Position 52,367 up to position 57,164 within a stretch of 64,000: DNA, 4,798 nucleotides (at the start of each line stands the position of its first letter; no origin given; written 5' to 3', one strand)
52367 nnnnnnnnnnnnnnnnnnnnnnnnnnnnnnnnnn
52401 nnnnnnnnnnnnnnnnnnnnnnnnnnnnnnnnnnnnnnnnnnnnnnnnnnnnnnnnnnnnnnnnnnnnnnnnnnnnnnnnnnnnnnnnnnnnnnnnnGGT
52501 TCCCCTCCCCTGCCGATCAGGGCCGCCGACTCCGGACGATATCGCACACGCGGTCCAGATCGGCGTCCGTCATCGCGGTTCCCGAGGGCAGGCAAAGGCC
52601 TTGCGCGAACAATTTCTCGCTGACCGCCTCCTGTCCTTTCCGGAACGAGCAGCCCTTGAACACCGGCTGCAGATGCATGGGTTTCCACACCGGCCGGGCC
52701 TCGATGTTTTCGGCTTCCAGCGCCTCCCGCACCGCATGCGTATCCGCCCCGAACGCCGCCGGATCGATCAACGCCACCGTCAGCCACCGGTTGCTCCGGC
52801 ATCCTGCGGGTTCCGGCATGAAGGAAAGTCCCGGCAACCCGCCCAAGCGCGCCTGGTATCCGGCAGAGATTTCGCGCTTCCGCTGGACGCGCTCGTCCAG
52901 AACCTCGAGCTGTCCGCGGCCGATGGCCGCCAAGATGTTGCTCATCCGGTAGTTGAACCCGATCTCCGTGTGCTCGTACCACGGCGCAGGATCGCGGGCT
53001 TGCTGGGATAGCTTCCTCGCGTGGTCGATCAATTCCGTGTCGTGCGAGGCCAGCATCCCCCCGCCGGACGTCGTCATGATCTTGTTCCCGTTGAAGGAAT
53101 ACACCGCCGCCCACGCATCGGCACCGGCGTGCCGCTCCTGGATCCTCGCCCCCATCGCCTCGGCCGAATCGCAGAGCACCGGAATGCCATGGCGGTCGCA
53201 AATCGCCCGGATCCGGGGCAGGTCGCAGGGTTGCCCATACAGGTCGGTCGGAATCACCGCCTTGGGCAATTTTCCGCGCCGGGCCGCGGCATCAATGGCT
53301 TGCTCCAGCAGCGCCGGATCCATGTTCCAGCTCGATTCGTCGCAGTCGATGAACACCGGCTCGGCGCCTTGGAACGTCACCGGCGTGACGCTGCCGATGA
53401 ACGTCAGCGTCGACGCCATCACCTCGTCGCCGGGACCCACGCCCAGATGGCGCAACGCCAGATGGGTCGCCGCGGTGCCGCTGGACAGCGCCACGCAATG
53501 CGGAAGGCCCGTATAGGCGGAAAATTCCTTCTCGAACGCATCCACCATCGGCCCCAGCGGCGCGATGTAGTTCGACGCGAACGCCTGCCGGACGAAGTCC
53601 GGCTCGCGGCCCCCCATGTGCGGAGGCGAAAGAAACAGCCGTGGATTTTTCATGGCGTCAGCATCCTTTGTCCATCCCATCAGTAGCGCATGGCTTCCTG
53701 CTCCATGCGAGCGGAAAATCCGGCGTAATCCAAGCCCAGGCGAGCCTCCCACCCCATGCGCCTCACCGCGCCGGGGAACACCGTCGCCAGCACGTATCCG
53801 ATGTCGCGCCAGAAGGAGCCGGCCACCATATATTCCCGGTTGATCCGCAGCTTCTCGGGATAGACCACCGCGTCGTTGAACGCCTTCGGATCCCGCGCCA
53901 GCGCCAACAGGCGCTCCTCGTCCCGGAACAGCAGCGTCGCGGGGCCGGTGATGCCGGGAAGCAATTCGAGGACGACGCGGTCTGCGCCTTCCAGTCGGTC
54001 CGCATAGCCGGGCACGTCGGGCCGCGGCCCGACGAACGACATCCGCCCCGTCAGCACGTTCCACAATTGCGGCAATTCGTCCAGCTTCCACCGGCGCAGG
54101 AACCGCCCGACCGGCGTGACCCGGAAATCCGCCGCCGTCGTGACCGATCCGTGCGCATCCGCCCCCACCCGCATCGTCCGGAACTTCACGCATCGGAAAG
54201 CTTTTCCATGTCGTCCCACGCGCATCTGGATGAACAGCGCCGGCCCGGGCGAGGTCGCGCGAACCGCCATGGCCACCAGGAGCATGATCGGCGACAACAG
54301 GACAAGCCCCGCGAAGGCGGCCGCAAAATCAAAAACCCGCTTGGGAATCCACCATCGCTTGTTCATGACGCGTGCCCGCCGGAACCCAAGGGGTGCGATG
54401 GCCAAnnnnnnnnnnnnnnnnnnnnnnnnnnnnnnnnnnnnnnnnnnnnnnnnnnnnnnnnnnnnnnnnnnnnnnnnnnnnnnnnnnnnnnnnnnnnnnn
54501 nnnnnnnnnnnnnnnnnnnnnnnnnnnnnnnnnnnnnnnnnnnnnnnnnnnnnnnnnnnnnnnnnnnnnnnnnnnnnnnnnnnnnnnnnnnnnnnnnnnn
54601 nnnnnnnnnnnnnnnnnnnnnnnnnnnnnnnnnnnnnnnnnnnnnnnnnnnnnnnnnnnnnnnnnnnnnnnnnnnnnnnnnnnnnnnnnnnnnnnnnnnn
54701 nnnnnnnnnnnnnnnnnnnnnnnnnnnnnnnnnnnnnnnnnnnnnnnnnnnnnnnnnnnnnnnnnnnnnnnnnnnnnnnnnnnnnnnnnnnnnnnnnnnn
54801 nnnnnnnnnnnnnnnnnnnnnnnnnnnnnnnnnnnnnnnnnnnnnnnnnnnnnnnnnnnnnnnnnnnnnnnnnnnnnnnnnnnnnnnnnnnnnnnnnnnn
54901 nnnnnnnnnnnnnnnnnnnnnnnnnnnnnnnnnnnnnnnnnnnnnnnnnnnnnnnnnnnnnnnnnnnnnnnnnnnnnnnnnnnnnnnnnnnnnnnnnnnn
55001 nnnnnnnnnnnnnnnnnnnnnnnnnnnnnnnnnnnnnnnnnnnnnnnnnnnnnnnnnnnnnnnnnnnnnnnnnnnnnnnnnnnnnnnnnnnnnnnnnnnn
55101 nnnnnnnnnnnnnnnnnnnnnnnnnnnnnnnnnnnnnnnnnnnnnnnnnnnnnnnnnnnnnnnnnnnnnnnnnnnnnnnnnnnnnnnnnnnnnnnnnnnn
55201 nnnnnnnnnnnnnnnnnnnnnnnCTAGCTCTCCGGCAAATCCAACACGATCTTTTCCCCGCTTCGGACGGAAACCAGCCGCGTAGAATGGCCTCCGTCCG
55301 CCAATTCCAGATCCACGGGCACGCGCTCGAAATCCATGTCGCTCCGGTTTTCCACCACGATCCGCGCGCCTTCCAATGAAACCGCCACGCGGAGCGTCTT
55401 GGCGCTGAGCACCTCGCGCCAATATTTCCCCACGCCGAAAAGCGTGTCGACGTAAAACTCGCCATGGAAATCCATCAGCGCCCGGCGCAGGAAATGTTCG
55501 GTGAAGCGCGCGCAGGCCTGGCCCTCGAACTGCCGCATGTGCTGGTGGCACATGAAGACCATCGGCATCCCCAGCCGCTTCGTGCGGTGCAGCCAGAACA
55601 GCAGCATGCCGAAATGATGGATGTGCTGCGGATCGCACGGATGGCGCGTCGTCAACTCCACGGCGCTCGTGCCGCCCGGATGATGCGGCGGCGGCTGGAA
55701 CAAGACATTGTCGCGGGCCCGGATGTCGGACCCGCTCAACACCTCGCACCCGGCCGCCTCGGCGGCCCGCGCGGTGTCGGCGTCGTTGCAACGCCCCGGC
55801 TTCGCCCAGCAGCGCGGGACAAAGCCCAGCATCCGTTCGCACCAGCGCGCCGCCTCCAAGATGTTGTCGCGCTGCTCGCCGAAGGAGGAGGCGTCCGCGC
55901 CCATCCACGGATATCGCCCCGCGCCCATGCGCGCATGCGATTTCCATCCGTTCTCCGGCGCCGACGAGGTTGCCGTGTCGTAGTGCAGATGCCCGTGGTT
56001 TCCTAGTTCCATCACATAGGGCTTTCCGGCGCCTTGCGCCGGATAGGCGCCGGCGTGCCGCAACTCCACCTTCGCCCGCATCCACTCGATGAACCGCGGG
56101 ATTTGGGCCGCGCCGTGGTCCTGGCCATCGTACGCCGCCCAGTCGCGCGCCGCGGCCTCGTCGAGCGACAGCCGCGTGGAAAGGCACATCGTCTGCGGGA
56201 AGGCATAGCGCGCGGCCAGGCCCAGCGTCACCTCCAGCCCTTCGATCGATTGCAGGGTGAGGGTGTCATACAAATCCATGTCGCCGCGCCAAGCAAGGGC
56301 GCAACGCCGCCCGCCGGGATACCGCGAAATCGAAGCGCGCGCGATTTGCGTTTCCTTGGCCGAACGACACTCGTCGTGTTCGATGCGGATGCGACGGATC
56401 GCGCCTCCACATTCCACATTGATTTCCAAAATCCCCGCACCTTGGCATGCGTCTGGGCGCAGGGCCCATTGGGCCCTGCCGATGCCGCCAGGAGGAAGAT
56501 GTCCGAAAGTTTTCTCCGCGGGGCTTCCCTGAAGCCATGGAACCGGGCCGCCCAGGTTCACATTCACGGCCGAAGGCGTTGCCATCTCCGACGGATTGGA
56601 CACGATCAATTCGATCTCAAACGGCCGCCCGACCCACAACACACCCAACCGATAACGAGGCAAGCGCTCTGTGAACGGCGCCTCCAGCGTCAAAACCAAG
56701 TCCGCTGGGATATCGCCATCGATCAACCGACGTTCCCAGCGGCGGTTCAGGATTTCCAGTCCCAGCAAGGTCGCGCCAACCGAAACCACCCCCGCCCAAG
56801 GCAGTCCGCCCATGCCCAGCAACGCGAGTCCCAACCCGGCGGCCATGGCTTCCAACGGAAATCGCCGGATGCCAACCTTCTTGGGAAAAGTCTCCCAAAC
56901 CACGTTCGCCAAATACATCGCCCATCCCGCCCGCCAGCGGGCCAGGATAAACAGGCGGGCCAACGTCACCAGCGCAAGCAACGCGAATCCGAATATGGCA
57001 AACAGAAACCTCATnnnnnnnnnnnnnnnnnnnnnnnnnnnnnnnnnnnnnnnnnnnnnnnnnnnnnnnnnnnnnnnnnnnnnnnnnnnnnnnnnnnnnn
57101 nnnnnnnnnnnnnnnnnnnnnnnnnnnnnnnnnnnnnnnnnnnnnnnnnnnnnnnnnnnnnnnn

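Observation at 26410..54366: RiPP-like genes are fused to a glycan operon and split around a 12.7-kb adhesin gene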

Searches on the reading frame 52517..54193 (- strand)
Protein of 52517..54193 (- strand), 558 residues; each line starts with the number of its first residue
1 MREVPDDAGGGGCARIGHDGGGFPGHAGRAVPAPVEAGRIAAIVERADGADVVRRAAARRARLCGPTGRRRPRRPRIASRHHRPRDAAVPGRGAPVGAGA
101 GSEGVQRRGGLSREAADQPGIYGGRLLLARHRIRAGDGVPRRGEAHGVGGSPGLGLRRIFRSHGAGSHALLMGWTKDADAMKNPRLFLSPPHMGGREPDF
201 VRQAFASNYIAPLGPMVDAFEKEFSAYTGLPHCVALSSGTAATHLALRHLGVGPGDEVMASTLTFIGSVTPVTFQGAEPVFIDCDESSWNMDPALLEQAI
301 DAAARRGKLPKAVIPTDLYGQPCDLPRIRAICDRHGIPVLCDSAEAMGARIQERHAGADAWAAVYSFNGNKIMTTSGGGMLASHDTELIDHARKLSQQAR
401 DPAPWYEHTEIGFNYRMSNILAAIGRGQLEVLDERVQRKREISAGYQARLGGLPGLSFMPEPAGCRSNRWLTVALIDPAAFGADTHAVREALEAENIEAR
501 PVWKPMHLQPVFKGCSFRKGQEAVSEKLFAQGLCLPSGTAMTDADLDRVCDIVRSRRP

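Call 4: search_protein_families(library=pfam, proteins=[window:52517-54193:-], max_evalue=0.01)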
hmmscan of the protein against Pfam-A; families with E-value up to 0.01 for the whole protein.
window:52517-54193:- (558 aa): 5 families
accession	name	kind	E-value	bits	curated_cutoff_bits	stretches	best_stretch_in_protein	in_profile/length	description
PF01041.23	DegT_DnrJ_EryC1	-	4.2e-97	326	19.8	1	197-554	7-360/360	DegT/DnrJ/EryC1/StrS aminotransferase family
PF01212.27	Beta_elim_lyase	-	2.2e-08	34.2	27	1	216-398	33-225/288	Beta-eliminating lyase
PF00155.27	Aminotran_1_2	-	1.9e-07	31.1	19.7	1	218-397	45-246/361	Aminotransferase class I and II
PF01053.26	Cys_Met_Meta_PP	-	5.7e-05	22.3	27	1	209-359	46-190/381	Cys/Met metabolism PLP-dependent enzyme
PF05889.19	SepSecS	-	0.0086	15.3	21.1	0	291-391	139-244/389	O-phosphoseryl-tRNA(Sec) selenium transferase, SepSecS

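Call 6: search_protein_families(library=ncbifam, proteins=[window:52517-54193:-], max_evalue=0.01)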
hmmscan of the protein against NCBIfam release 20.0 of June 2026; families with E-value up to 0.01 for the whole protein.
window:52517-54193:- (558 aa): 21 families
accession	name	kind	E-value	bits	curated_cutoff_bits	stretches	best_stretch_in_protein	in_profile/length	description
TIGR04181.1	NHT_00031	hypoth_equivalog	2.4e-104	349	420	1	187-538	2-359/359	LegC family aminotransferase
TIGR03588.1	PseC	equivalog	4.6e-73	246.3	423.5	1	200-554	16-377/380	UDP-4-amino-4,6-dideoxy-N-acetyl-beta-L-altrosamine transaminase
NF008658.2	PRK11658.1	equivalog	5.1e-54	183.3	631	1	186-554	5-374/379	UDP-4-amino-4-deoxy-L-arabinose aminotransferase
TIGR04427.1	PLP_DesI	equivalog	2.7e-52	178.2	650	1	189-554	24-380/390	dTDP-4-dehydro-6-deoxyglucose aminotransferase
NF008687.0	PRK11706.1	equivalog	4.7e-37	127.6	375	1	189-554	5-371/375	dTDP-4-amino-4,6-dideoxygalactose transaminase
NF011936.0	PRK15407.1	equivalog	7.5e-32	110.6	423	2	213-400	63-252/440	lipopolysaccharide biosynthesis protein RfbH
TIGR02379.1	ECA_wecE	subfamily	5.6e-25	87.9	434.85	1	190-544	6-362/376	dTDP-4-amino-4,6-dideoxy-D-glucose transaminase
NF004770.0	PRK06108.1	subfamily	1.9e-06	26.9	422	1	219-343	85-210/396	pyridoxal phosphate-dependent aminotransferase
NF006810.0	PRK09331.1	subfamily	8.9e-06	24.7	301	1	215-384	65-236/397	Sep-tRNA:Cys-tRNA synthetase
TIGR01326.1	OAH_OAS_sulfhy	subfamily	1.1e-05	24.3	495.1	1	214-361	56-197/418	O-acetylhomoserine aminocarboxypropyltransferase/cysteine synthase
NF004650.0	PRK05994.1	equivalog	1.2e-05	24.3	667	1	200-361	48-203/427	O-acetylhomoserine aminocarboxypropyltransferase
NF041364.1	GntC_guanitoxin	equivalog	0.00019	20.4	415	1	231-343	60-174/356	guanitoxin biosynthesis PLP-dependent (S)-gamma-hydroxy-L-arginine cyclodehydratase GntC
NF004125.0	PRK05613.1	equivalog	0.0002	19.9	765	1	214-364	68-213/437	O-acetylhomoserine/O-acetylserine sulfhydrylase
NF006096.0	PRK08248.1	equivalog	0.00083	18.1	726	1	208-361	57-204/431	homocysteine synthase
NF005817.0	PRK07683.1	equivalog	0.0011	17.7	575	1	239-343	98-201/387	aminotransferase A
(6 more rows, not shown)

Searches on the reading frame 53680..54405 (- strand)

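Call 4: search_protein_families(library=pfam, proteins=[window:53680-54405:-], max_evalue=0.01)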
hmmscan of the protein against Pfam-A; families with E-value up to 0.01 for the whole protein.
window:53680-54405:- (241 aa): 1 family
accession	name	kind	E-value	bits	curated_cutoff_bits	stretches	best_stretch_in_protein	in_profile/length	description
PF02397.22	Bac_transf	-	4.4e-53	179.9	27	1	22-210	1-175/179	Bacterial sugar transferase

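Call 6: search_protein_families(library=ncbifam, proteins=[window:53680-54405:-], max_evalue=0.01)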
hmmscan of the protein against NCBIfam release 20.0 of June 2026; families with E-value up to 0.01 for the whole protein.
window:53680-54405:- (241 aa): 10 families
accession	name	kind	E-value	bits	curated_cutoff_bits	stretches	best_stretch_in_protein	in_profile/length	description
TIGR03025.1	EPS_sugtrans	subfamily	3.7e-60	204.4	295.55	1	14-211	250-437/445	exopolysaccharide biosynthesis polyprenyl glycosylphosphotransferase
TIGR03023.1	WcaJ_sugtrans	equivalog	1.2e-50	173.2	410.75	1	15-138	256-380/453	undecaprenyl-phosphate glucose phosphotransferase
TIGR03022.1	WbaP_sugtrans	subfamily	2.6e-43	148.9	403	2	92-154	345-407/456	undecaprenyl-phosphate galactose phosphotransferase WbaP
TIGR03013.1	EpsB_2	subfamily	8.3e-43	147.1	393.35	1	19-159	252-396/443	TIGR03013 family XrtA/PEP-CTERM system glycosyltransferase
NF052601.1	undeca_RfbP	equivalog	9.9e-37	126.5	330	1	20-154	43-193/244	undecaprenyl-phosphate galactose phosphotransferase family protein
NF050817.1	PolSacchBiosHfsE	equivalog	1.1e-33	116.7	750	1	15-136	266-388/467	polysaccharide biosynthesis protein HfsE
NF041877.1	EPS_EpsZ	equivalog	4.4e-33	114.6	800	1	22-153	266-409/459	exopolysaccharide biosynthesis polyisoprenyl-phosphate hexose-1-phosphate transferase EpsZ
NF007518.0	PRK10124.1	equivalog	1.2e-32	113.2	684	1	22-216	274-461/464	undecaprenyl-phosphate glucose phosphotransferase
NF045514.1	glycotran_HepC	equivalog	3.1e-28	98.6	140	1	14-129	109-211/220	heterocyst development glycosyltransferase HepC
NF011751.0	PRK15204.1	equivalog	7.4e-24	84.2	907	1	21-154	279-427/476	undecaprenyl-phosphate galactose phosphotransferase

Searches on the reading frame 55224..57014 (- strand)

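Call 4: search_protein_families(library=pfam, proteins=[window:55224-57014:-], max_evalue=0.01)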
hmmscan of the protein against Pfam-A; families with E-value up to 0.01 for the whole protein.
window:55224-57014:- (596 aa): 0 families

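Call 6: search_protein_families(library=ncbifam, proteins=[window:55224-57014:-], max_evalue=0.01)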
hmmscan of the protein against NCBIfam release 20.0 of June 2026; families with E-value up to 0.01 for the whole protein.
window:55224-57014:- (596 aa): 0 families

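Call 16: search_protein_families(library=pfam, proteins=[window:55224-57014:-], max_evalue=0.1)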
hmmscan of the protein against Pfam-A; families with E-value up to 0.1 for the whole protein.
window:55224-57014:- (596 aa): 1 family
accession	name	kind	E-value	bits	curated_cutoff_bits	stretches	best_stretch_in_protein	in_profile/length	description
PF13439.12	Glyco_transf_4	-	0.019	15.4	28.5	1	456-512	69-134/170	Glycosyltransferase Family 4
